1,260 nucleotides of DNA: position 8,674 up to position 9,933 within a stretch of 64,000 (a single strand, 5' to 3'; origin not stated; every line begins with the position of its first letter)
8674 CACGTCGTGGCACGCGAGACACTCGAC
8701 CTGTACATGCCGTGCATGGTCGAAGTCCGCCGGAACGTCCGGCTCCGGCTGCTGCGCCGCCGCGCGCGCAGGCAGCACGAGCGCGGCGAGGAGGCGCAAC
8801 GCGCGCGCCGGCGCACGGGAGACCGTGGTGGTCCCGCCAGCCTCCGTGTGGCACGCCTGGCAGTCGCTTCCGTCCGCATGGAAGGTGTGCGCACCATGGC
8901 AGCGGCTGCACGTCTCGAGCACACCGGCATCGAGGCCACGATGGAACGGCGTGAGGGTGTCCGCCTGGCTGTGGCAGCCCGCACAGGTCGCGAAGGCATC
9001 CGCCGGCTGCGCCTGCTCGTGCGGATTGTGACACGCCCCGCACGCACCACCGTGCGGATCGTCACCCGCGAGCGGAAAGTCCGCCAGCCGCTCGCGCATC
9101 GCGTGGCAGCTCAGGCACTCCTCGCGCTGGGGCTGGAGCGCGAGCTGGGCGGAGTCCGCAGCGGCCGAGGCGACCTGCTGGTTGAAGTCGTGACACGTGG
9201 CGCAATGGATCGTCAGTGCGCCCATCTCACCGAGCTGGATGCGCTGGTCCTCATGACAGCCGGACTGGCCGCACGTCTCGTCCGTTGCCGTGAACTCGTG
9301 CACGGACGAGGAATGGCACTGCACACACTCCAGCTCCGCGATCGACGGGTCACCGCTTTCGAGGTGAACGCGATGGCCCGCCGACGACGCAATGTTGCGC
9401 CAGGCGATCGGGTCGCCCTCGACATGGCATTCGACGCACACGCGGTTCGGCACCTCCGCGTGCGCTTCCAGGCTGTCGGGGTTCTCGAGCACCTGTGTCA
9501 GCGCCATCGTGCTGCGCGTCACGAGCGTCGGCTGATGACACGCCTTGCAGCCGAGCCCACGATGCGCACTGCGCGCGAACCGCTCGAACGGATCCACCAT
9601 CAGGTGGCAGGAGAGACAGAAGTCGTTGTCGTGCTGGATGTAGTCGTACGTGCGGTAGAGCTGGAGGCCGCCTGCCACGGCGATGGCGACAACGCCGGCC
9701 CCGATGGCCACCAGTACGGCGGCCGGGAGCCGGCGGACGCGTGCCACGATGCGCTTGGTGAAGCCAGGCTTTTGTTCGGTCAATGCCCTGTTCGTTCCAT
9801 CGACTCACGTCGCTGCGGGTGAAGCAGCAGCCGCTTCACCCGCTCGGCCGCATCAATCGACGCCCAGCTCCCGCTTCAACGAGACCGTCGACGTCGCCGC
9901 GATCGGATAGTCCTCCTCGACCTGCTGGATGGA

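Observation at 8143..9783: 20-haem protein looks like a fusion of a NapC/NirT quinol dehydrogenase with a secreted c7-type haem wire, with a signal-peptide relic at the joint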

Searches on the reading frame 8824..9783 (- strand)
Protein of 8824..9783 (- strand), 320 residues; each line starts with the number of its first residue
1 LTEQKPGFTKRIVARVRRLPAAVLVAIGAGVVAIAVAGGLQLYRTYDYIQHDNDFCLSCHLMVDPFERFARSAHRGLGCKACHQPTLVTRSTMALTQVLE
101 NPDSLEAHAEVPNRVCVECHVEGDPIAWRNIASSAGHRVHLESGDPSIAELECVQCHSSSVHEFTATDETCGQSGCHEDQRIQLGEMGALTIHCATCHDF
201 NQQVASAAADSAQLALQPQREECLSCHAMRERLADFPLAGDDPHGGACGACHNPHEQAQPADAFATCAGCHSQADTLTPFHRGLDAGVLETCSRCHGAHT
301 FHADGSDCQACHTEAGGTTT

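Call 24: find_homologous_proteins(query=window:8824-9783:-, max_evalue=0.001)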
Query window:8824-9783:- (320 aa): 393 proteins with E <= 0.001 among 8000 candidates; the best 120 are listed.
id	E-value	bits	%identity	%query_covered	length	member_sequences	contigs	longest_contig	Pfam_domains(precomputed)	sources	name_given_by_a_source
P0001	8.1e-216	733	100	100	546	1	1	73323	PF14537.12,PF02085.22,PF14522.12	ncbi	-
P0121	6.6e-161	553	72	98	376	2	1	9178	PF03264.20,PF02085.22,PF14522.12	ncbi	ncbi:MAG TPA: cytochrome c3 family protein, partial [Longimicrobiales bacterium]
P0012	6.7e-149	513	69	98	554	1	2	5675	PF14537.12,PF02085.22,PF14522.12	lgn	-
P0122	1.6e-147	509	74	90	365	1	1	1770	PF03264.20,PF14522.12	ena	-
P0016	3.8e-145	501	72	90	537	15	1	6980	PF14537.12,PF03264.20,PF02085.22,PF14522.12,PF22113.2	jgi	jgi:nitrate/TMAO reductase-like tetraheme cytochrome c subunit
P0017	3.5e-142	491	74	87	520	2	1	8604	PF14537.12,PF02085.22,PF14522.12,PF22113.2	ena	-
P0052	1.1e-132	460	64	98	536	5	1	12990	PF14537.12,PF03264.20,PF02085.22,PF14522.12,PF22113.2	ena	-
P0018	8.4e-132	457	69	86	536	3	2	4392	PF14537.12,PF02085.22,PF14522.12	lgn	-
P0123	1.4e-131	457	75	80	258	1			PF14537.12,PF03264.20,PF14522.12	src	-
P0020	8.7e-131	454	64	97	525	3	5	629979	PF14537.12,PF03264.20,PF02085.22,PF14522.12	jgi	jgi:nitrate/TMAO reductase-like tetraheme cytochrome c subunit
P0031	5.9e-130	451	64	96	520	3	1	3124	PF14537.12,PF03264.20,PF02085.22,PF14522.12,PF22113.2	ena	-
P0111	1.4e-129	450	61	98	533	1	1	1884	PF14537.12,PF03264.20,PF02085.22,PF14522.12,PF22113.2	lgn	-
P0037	2.2e-129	449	64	95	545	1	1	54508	PF14537.12,PF03264.20,PF02085.22,PF14522.12,PF22113.2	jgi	jgi:nitrate/TMAO reductase-like tetraheme cytochrome c subunit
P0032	4.6e-129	448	62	98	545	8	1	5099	PF14537.12,PF02085.22,PF14522.12,PF22113.2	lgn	-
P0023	1.3e-128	447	63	97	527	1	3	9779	PF14537.12,PF03264.20,PF02085.22,PF14522.12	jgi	jgi:hypothetical protein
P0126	2.6e-123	429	60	95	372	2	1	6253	PF14537.12,PF03264.20,PF02085.22,PF14522.12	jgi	jgi:nitrate/TMAO reductase-like tetraheme cytochrome c subunit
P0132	2.1e-118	413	58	95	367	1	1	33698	PF14537.12,PF03264.20,PF14522.12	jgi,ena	jgi:nitrate/TMAO reductase-like tetraheme cytochrome c subunit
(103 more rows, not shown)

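Call 25: find_encoding_contigs(protein=P0132, flank=8000, max_places=3)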
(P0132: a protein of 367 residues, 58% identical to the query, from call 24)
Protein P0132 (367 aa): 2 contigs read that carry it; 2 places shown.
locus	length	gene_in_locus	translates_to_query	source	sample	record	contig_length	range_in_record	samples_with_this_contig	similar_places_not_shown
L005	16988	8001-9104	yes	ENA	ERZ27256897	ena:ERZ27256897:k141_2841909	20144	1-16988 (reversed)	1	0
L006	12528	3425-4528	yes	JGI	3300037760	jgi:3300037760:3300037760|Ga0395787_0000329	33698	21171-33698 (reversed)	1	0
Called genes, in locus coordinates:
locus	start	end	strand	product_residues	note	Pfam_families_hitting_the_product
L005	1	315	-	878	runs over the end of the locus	PF13620:CarboxypepD_reg, PF13715:CarbopepD_reg_2, PF07715:Plug (weak), PF00593:TonB_dep_Rec_b-barrel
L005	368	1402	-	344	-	PF04773:FecR, PF16344:FecR_C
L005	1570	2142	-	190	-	PF04542:Sigma70_r2, PF08281:Sigma70_r4_2, PF04545:Sigma70_r4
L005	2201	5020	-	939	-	PF00069:Pkinase, PF07714:PK_Tyr_Ser-Thr, PF24885:TPR_NPHP3, PF13424:TPR_12, PF13374:TPR_10, PF13424:TPR_12, PF13374:TPR_10, PF13424:TPR_12, +20 more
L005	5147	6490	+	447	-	PF01488:Shikimate_DH (faint), PF01494:FAD_binding_3 (faint), PF02254:TrkA_N, PF13241:NAD_binding_7 (faint), PF02080:TrkA_C, PF02254:TrkA_N, PF02080:TrkA_C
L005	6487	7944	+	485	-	PF02386:TrkH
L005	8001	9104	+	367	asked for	PF03264:Cytochrom_NNT, PF14522:Cytochrome_C7 (faint), PF14537:Cytochrom_c3_2 (faint)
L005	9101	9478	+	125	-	PF07719:TPR_2 (faint)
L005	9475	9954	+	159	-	PF13442:Cytochrome_CBB3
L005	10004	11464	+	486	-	PF00512:HisKA, PF02518:HATPase_c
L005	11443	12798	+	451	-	PF00072:Response_reg, PF00158:Sigma54_activat, PF01078:Mg_chelatase (faint), PF14532:Sigma54_activ_2, PF00004:AAA (weak), PF07728:AAA_5 (weak), PF25601:AAA_lid_14, PF02954:HTH_8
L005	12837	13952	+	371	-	PF00684:DnaJ_CXXCXGXG (faint), PF09699:Paired_CXXCH_1 (faint), PF14522:Cytochrome_C7 (weak), PF14537:Cytochrom_c3_2 (faint), PF22113:Mtrc-MtrF_II-IV_dom (faint), PF22678:Cytochrom_c_NrfB-like (faint)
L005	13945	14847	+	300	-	-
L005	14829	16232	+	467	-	PF02085:Cytochrom_CIII (faint), PF14522:Cytochrome_C7 (faint), PF14537:Cytochrom_c3_2 (faint)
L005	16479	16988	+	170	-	?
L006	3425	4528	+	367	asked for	PF03264:Cytochrom_NNT, PF14522:Cytochrome_C7 (faint), PF14537:Cytochrom_c3_2 (faint)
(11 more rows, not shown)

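Call 26: find_encoding_contigs(protein=P0126, flank=8000, max_places=3)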
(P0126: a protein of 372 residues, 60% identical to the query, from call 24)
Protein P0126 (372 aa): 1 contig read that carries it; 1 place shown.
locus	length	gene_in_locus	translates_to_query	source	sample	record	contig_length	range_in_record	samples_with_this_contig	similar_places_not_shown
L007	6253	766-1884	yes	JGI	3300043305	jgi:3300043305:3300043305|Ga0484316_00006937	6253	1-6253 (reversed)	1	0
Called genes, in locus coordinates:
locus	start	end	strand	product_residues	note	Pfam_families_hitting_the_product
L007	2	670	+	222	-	?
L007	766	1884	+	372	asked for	PF03264:Cytochrom_NNT (weak), PF02085:Cytochrom_CIII (faint), PF14522:Cytochrome_C7 (faint), PF14537:Cytochrom_c3_2 (faint)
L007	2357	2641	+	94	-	-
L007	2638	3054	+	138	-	-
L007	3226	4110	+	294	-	-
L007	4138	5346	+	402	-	PF14522:Cytochrome_C7 (faint), PF09699:Paired_CXXCH_1 (faint)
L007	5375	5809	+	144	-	-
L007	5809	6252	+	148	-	?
